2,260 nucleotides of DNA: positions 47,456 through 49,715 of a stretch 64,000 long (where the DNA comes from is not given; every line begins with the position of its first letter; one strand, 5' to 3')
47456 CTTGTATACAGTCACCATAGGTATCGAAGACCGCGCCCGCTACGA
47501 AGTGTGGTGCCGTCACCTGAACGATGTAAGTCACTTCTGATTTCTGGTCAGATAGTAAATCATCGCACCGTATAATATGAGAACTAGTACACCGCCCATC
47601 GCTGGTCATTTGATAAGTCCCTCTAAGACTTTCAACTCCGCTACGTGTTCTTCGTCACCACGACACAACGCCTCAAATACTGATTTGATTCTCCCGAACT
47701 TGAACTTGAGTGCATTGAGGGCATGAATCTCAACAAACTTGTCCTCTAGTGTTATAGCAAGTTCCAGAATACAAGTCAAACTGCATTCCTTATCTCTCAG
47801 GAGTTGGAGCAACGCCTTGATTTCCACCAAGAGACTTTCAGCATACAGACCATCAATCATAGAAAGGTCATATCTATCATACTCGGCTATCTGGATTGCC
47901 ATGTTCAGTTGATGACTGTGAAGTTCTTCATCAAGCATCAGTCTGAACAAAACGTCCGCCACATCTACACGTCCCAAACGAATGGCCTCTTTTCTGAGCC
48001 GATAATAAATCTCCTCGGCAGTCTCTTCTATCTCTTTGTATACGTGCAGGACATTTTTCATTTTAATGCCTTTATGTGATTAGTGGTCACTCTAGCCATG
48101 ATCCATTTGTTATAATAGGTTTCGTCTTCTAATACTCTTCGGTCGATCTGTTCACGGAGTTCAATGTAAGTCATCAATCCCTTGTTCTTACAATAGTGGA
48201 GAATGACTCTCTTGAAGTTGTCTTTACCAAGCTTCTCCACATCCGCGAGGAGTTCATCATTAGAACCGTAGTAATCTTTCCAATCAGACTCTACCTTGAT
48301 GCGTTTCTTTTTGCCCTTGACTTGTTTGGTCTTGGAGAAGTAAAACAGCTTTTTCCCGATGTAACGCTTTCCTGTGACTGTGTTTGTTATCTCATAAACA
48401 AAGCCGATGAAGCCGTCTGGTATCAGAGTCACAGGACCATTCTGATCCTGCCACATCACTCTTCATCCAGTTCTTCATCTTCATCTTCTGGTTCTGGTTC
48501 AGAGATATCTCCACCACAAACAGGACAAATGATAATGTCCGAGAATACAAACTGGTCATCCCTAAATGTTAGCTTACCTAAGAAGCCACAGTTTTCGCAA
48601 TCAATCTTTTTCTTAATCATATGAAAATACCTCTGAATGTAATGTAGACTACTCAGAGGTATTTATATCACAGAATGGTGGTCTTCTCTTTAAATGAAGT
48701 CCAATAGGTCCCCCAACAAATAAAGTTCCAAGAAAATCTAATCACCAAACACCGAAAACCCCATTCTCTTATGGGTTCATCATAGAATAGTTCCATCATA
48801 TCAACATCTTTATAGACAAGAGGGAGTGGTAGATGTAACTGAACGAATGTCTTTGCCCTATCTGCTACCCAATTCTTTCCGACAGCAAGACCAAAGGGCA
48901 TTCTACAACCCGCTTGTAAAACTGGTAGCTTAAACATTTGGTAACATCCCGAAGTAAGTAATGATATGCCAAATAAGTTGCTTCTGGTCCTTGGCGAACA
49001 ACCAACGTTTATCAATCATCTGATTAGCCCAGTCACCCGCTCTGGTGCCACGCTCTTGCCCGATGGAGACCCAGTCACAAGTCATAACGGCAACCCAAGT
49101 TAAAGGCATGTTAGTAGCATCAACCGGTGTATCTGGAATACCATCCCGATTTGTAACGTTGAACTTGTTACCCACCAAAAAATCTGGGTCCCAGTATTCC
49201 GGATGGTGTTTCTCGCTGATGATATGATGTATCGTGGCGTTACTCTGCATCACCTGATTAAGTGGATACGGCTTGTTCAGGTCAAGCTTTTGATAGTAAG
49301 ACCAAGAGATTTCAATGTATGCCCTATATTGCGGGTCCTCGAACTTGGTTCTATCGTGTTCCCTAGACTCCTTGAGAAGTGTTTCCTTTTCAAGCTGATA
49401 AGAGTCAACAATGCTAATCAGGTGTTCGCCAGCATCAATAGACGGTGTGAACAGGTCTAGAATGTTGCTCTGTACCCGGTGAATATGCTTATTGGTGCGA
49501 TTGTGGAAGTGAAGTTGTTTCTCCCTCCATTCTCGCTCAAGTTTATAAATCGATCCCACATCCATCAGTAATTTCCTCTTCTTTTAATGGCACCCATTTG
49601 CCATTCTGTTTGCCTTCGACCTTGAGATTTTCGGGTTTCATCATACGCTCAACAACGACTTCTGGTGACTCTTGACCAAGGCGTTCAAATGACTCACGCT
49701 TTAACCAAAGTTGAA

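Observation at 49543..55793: RNA-repair / translation-rescue cluster placed directly upstream of the tRNA array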

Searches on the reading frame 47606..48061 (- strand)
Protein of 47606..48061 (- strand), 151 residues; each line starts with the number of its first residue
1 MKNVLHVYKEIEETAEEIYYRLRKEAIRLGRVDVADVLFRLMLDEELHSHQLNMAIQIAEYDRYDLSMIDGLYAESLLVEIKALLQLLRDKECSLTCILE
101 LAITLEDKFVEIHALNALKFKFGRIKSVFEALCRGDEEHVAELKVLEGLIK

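Call 114: search_protein_families(library=pfam, proteins=[window:47606-48061:-], max_evalue=1)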
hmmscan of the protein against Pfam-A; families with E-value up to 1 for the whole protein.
window:47606-48061:- (151 aa): 3 families
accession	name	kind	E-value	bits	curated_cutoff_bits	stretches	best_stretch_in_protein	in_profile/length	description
PF02915.23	Rubrerythrin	-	0.039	14.8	22.8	1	11-144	9-134/137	Rubrerythrin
PF25349.1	PH_PHS1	-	0.25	11.4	27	1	82-135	46-96/145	Poor homologous synapsis protein PH domain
PF01535.26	PPR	-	0.38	11.5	25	0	28-45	12-29/31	PPR repeat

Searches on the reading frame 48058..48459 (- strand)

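Call 114: search_protein_families(library=pfam, proteins=[window:48058-48459:-], max_evalue=1)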
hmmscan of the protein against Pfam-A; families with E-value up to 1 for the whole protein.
window:48058-48459:- (133 aa): 1 family
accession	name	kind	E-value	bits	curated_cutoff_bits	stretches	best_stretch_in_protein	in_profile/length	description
PF19835.5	SegE_GIY-YIG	-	3.3e-36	124.6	25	1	11-120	9-123/123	Putative endonuclease segE, GIY-YIG domain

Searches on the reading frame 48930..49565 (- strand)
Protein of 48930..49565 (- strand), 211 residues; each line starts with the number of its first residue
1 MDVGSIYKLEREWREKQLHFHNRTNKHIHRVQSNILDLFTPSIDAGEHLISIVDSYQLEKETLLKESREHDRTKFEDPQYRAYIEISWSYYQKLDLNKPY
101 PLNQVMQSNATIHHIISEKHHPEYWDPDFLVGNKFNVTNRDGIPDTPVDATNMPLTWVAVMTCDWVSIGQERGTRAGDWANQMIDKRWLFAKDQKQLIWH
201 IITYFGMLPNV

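Call 3: search_protein_families(library=pfam, proteins=[window:48930-49565:-], max_evalue=0.01)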
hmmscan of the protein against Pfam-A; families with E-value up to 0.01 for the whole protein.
window:48930-49565:- (211 aa): 1 family
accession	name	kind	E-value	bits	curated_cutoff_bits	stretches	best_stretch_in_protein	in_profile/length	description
PF18907.5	DUF5662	-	2e-13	50.7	27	1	20-202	5-154/156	Family of unknown function (DUF5662)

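Call 4: search_protein_families(library=phrogs, proteins=[window:48930-49565:-], max_evalue=0.001)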
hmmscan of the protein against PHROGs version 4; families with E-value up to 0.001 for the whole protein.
window:48930-49565:- (211 aa): 0 families

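Call 13: search_protein_families(library=ncbifam, proteins=[window:48930-49565:-], max_evalue=0.01)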
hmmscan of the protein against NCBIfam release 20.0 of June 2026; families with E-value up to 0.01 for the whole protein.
window:48930-49565:- (211 aa): 0 families

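Call 82: search_solved_structures(query=window:48930-49565:-, max_evalue=10, show_alignments=2)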
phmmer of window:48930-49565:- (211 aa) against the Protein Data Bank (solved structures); distinct sequences matched with E-value up to 10: 1.
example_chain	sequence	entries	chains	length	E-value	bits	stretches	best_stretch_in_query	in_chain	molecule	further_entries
9dtd_A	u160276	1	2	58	0.29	13.9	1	59-107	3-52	C2-01018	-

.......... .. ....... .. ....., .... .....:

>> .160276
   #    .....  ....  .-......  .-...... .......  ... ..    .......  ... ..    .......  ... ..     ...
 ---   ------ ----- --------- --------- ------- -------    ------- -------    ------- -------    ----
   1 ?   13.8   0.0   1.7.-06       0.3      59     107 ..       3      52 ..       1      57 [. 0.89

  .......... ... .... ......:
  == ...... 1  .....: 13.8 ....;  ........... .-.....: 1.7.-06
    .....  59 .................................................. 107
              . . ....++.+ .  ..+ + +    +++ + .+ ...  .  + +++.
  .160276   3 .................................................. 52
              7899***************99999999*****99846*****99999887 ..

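Call 114: search_protein_families(library=pfam, proteins=[window:48930-49565:-], max_evalue=1)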
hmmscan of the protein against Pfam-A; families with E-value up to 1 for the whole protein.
window:48930-49565:- (211 aa): 2 families
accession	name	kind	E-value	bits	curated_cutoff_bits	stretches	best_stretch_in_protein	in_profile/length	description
PF18907.5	DUF5662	-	2e-13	50.7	27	1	20-202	5-154/156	Family of unknown function (DUF5662)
PF19190.6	BACON_2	-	0.29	11.5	25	1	151-177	29-55/94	Viral BACON domain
